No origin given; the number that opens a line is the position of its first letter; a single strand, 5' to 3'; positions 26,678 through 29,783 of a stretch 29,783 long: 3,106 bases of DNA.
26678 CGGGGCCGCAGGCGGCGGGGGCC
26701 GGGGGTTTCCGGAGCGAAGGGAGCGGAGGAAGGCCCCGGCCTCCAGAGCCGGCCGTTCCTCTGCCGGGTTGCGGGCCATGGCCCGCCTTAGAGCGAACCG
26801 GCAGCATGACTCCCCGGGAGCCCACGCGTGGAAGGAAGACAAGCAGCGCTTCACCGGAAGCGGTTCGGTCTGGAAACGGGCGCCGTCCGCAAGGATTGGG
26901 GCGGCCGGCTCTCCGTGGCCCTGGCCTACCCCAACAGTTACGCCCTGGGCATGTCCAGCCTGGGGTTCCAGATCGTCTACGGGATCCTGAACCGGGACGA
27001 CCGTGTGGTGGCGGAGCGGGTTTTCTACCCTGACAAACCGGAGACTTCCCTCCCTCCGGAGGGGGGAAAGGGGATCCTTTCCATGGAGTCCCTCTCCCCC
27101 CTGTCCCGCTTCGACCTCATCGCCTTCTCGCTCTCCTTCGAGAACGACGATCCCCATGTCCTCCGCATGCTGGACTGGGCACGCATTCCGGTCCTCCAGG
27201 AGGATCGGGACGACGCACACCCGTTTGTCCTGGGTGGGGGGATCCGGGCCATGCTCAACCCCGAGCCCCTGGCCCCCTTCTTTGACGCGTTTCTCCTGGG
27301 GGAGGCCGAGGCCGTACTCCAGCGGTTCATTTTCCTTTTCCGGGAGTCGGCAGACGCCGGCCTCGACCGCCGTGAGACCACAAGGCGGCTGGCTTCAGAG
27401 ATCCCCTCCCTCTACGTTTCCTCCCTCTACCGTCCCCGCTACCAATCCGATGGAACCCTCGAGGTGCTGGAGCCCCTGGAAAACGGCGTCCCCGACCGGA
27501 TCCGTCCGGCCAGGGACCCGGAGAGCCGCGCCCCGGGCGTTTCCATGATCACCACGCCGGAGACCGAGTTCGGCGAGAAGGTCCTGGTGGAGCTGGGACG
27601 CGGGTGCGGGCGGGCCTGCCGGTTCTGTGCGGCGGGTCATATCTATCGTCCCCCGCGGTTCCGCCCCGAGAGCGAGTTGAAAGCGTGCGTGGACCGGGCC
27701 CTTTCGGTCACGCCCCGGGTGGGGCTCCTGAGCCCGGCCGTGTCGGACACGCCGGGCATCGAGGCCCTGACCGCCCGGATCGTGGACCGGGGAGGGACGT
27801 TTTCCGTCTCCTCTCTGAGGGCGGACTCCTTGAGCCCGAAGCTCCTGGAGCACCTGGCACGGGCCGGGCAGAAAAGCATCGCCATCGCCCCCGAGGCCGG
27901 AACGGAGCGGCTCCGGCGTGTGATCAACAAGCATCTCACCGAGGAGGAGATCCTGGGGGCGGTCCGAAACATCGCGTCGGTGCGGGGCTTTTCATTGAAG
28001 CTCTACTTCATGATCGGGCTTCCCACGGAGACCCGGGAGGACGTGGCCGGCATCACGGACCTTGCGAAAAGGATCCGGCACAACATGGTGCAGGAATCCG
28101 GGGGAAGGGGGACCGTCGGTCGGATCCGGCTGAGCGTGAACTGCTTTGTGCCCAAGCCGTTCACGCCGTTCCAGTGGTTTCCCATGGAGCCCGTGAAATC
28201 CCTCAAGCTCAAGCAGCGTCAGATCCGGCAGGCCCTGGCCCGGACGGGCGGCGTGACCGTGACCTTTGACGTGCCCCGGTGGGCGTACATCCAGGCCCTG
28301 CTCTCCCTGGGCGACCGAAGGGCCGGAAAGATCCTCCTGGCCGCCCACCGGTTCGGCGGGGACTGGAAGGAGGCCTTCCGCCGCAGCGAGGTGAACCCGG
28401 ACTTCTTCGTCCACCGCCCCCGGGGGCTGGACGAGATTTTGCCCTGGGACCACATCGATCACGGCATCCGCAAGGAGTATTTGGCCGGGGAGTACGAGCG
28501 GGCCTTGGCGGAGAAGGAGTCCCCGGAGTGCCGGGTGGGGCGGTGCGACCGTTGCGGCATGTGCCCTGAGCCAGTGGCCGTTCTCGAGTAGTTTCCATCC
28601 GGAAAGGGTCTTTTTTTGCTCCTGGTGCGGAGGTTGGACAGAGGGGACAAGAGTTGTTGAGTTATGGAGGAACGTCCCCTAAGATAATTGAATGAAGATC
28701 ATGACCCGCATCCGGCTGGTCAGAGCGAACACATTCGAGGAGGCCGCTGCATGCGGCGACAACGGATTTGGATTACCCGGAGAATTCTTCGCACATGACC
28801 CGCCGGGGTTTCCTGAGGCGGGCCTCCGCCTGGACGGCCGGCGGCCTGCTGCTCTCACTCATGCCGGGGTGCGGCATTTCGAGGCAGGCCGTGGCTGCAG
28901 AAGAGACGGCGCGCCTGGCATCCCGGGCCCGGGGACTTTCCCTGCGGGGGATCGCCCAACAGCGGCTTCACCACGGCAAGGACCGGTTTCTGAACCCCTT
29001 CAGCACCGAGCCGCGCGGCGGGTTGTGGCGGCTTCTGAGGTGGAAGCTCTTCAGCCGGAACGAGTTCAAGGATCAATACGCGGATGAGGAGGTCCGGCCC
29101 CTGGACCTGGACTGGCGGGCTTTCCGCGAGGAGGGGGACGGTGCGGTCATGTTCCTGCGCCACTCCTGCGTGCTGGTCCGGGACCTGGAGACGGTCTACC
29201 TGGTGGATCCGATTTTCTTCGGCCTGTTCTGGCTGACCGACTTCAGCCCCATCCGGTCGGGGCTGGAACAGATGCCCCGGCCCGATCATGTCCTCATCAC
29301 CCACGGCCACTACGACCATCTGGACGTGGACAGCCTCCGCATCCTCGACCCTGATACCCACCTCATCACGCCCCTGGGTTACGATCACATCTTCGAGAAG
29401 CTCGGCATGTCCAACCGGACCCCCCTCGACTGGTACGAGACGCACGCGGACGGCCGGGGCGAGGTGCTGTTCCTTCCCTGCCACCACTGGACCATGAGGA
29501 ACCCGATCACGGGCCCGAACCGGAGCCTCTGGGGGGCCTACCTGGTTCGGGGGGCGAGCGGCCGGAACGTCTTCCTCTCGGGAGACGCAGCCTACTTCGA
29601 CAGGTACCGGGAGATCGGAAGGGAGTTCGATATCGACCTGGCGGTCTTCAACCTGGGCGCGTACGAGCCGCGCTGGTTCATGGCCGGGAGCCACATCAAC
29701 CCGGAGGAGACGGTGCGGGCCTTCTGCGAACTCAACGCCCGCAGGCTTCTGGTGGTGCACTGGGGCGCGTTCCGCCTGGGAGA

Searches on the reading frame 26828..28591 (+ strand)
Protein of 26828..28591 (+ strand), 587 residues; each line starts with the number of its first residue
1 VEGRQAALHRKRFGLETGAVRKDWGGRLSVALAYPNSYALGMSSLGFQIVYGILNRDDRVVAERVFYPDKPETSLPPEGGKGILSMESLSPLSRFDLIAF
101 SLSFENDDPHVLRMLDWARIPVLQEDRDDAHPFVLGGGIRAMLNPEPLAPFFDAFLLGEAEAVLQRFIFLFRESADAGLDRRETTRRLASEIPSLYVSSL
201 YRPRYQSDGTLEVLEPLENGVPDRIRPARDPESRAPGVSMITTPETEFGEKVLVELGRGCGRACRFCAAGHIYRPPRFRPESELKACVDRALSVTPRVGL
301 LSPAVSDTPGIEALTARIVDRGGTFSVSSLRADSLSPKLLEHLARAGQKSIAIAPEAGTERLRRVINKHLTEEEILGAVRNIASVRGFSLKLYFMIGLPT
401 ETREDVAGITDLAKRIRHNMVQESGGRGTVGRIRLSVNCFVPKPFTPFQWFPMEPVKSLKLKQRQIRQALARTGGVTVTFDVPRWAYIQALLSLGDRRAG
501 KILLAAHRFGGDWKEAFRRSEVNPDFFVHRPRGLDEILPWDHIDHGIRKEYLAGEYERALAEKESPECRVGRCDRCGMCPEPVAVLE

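Call 16: search_protein_families(library=pfam, proteins=[window:26828-28591:+], max_evalue=0.001)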
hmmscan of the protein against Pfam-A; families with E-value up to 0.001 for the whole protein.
window:26828-28591:+ (587 aa): 2 families
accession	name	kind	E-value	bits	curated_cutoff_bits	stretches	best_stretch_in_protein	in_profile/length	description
PF19864.5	Radical_SAM_N2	-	1.6e-43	148.2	29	1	46-197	1-150/151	Radical SAM proteins, N-terminal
PF04055.27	Radical_SAM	-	2.7e-18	67.1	29.5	1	255-412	2-165/166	Radical SAM superfamily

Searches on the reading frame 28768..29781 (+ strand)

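Call 16: search_protein_families(library=pfam, proteins=[window:28768-29781:+], max_evalue=0.001)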
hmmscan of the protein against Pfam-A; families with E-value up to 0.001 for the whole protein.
window:28768-29781:+ (338 aa): 3 families
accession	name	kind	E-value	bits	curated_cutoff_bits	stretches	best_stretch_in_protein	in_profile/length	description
PF12706.13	Lactamase_B_2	-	1e-29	104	27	1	145-332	4-200/200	Beta-lactamase superfamily domain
PF13483.12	Lactamase_B_3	-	2.1e-05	25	24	1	127-199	2-61/160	Beta-lactamase superfamily domain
PF00753.33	Lactamase_B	-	0.00016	22.1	22.7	1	130-184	4-56/196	Metallo-beta-lactamase superfamily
